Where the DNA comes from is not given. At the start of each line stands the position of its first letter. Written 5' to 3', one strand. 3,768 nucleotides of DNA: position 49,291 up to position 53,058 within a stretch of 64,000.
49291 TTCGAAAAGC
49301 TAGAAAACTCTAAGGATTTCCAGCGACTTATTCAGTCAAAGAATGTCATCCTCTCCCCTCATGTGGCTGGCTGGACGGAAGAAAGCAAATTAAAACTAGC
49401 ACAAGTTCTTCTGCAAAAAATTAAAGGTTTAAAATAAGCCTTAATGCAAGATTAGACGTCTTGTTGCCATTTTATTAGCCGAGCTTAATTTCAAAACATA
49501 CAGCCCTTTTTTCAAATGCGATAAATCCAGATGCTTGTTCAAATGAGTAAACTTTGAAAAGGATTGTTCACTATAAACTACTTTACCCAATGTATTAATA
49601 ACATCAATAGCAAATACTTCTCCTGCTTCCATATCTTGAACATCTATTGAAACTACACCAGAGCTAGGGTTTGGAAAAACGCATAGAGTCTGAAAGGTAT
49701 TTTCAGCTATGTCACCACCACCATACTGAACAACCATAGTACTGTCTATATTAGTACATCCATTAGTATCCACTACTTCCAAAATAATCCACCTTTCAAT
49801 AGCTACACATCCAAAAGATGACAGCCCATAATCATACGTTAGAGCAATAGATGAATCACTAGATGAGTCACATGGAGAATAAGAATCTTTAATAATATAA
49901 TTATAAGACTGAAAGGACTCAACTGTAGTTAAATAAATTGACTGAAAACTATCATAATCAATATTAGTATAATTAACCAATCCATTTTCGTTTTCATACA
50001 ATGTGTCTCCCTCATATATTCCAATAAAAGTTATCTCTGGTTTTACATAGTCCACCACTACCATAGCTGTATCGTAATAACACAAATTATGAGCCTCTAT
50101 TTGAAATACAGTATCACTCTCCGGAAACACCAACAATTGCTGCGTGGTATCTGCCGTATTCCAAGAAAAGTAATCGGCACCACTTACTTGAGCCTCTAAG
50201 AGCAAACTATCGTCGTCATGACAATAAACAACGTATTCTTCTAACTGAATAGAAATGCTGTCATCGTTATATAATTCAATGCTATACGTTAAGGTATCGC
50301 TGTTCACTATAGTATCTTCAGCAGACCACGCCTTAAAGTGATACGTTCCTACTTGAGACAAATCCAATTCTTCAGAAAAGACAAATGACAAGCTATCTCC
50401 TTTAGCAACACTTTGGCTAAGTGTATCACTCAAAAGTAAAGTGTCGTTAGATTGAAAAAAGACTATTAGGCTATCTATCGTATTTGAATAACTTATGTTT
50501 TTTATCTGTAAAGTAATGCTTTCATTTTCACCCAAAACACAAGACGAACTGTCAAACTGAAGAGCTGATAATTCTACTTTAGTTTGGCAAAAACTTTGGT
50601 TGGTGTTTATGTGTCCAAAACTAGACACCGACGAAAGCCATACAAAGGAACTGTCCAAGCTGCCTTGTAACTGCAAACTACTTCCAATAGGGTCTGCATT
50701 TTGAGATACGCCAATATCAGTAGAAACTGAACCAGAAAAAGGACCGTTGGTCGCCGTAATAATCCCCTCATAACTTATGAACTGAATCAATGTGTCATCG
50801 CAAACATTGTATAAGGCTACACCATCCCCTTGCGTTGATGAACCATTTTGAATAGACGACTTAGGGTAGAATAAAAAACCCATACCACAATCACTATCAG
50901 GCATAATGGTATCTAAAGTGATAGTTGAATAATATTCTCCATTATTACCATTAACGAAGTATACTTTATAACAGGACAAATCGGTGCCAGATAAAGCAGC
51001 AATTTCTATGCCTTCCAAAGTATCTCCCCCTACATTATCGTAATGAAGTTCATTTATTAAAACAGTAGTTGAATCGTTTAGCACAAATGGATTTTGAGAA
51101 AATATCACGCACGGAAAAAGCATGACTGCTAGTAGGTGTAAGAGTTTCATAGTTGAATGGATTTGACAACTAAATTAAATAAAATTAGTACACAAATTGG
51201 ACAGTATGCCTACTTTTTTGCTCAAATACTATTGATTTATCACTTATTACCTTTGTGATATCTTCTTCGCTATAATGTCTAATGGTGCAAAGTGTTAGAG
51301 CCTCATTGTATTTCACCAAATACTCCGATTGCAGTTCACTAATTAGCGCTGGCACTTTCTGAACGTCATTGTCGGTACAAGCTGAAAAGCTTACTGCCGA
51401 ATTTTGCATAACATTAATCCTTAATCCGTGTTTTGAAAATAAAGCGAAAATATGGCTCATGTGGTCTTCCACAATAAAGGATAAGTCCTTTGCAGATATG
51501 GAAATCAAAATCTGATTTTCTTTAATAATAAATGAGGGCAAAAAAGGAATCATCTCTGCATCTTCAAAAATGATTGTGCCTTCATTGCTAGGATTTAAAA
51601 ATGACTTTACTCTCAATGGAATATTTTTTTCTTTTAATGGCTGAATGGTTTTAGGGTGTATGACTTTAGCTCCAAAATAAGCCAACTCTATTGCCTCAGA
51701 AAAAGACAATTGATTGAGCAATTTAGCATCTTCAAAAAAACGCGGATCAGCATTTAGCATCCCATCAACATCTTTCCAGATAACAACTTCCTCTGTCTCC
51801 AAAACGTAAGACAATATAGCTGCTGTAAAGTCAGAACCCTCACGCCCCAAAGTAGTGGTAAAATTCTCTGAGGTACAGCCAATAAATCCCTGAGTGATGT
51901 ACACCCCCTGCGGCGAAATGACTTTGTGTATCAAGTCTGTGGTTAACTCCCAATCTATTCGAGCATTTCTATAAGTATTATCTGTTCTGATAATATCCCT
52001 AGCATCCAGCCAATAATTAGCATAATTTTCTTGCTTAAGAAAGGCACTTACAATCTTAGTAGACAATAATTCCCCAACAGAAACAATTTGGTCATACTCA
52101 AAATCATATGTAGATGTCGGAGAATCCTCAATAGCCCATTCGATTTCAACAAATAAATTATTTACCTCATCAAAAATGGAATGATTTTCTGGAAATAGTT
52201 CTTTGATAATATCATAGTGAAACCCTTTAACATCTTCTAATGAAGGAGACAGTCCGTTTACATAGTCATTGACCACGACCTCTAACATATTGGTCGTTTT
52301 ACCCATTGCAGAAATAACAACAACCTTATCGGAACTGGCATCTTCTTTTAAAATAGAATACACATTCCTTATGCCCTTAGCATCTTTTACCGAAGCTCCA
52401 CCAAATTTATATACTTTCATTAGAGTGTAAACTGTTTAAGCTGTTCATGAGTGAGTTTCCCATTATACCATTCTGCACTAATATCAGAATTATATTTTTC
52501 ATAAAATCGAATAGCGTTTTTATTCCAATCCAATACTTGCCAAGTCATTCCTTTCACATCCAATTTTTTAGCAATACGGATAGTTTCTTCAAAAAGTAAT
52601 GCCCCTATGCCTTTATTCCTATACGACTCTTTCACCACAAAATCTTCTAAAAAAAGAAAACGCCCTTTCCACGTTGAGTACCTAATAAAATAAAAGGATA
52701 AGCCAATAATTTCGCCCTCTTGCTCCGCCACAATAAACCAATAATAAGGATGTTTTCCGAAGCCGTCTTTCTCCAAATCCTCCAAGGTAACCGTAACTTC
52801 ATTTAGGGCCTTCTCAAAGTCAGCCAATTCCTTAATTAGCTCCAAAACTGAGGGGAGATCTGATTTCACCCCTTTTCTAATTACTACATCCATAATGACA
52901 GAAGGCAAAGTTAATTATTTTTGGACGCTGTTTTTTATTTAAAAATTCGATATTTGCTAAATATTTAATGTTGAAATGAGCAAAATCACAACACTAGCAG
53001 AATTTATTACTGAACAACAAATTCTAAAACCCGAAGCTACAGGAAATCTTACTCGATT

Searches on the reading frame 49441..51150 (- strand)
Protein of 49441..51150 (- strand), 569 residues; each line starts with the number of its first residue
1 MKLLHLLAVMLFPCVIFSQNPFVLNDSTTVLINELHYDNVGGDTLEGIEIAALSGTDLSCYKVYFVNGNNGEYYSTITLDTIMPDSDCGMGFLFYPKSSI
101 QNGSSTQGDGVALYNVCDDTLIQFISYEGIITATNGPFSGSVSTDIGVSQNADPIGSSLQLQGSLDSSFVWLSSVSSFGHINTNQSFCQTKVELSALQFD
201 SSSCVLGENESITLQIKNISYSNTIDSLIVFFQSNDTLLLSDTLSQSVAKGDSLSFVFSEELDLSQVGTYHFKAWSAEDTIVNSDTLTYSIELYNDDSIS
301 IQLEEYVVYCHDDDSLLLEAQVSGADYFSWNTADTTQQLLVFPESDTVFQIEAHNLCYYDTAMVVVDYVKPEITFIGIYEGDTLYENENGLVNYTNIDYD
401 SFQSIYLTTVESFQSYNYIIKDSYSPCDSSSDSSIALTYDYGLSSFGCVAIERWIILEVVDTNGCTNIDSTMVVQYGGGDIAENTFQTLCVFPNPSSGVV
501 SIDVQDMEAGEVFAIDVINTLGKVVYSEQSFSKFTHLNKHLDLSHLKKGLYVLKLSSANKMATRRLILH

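Call 46: search_protein_families(library=pfam, proteins=[window:49441-51150:-], max_evalue=0.0001)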
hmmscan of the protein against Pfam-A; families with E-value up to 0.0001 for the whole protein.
window:49441-51150:- (569 aa): 1 family
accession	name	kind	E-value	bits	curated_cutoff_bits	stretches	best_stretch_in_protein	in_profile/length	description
PF18962.6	Por_Secre_tail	-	2.3e-14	53.9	27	1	491-567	1-74/75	Secretion system C-terminal sorting domain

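Call 51: search_protein_families(library=ncbifam, proteins=[window:49441-51150:-], max_evalue=0.00001)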
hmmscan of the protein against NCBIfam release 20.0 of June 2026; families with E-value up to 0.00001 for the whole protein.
window:49441-51150:- (569 aa): 2 families
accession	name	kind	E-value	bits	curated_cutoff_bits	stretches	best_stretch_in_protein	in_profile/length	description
TIGR04183.1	Por_Secre_tail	domain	8e-11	41.8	23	1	491-568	1-71/72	T9SS type A sorting domain-containing protein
NF038113.1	T9SSA_dep_M36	equivalog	7.4e-10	37.6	885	1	487-568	791-868/869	T9SS-dependent M36 family metallopeptidase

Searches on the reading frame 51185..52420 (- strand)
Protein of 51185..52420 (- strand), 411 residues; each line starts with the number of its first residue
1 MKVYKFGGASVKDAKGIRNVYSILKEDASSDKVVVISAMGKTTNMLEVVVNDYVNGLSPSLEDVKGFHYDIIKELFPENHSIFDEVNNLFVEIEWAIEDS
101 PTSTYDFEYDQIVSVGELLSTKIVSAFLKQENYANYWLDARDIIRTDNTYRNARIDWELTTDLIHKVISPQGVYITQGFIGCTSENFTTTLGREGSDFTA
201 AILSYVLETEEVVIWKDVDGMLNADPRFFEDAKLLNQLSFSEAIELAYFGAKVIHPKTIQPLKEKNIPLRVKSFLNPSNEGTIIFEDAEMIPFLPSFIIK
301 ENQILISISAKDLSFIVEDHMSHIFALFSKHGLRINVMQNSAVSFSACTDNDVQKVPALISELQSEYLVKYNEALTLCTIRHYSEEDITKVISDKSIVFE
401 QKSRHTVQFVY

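Call 46: search_protein_families(library=pfam, proteins=[window:51185-52420:-], max_evalue=0.0001)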
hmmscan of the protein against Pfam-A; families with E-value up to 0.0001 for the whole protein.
window:51185-52420:- (411 aa): 1 family
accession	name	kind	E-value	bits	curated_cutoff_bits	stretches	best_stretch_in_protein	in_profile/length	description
PF00696.33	AA_kinase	-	4.9e-43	148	24.9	1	2-273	3-234/234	Amino acid kinase family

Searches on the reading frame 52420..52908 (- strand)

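Call 46: search_protein_families(library=pfam, proteins=[window:52420-52908:-], max_evalue=0.0001)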
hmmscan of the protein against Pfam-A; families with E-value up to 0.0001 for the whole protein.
window:52420-52908:- (162 aa): 3 families
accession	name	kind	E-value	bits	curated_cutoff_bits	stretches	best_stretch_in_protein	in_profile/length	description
PF00583.31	Acetyltransf_1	-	6.5e-18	65.5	20.7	1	43-138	21-113/116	Acetyltransferase (GNAT) family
PF13508.13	Acetyltransf_7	-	5.2e-12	46.4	27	1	58-139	5-80/84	Acetyltransferase (GNAT) domain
PF13673.13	Acetyltransf_10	-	1.5e-06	28.6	23.6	1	54-139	29-105/128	Acetyltransferase (GNAT) domain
